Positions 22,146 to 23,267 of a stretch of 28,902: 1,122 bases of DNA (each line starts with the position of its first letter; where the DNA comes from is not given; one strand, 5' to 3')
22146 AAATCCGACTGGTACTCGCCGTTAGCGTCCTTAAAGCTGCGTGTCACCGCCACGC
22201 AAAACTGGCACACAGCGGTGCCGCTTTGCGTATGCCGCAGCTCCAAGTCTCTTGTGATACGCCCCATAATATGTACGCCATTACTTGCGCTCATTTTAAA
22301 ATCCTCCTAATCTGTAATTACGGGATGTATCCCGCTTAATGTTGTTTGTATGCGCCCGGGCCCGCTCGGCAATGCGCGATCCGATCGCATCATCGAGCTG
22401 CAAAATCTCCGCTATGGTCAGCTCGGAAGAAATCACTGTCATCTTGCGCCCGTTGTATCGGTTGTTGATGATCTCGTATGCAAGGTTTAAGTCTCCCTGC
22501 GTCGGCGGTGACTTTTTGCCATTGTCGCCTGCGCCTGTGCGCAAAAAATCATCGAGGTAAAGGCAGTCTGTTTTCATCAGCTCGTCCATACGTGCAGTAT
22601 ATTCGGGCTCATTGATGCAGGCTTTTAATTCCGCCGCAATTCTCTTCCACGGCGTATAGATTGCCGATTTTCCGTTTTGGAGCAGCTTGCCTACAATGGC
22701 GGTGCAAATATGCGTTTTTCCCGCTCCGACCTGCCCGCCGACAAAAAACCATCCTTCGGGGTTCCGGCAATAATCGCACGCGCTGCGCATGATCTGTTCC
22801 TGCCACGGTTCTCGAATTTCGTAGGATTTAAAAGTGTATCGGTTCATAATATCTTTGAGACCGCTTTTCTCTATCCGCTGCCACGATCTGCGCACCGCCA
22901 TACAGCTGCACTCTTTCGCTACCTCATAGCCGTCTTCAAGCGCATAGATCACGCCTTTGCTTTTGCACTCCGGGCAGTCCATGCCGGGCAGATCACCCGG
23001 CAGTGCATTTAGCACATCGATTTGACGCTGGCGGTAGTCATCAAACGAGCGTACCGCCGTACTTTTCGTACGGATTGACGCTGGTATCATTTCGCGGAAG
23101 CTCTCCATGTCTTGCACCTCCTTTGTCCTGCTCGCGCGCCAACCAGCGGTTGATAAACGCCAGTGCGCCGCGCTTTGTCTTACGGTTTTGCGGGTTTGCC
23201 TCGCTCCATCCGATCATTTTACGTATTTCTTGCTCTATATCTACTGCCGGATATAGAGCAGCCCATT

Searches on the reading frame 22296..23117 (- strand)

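Call 53: search_protein_families(library=pfam, max_evalue=0.001, proteins=[window:22296-23117:-])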
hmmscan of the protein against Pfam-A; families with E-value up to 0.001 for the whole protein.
window:22296-23117:- (273 aa): 2 families
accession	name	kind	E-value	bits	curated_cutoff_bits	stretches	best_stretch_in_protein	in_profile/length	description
PF01695.23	IstB_IS21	-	1.2e-10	41.7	24.1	1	69-253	40-216/238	IstB-like ATP binding protein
PF00308.24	Bac_DnaA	-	6.6e-05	23.6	23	1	111-249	21-155/162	Bacterial DnaA ATPAse domain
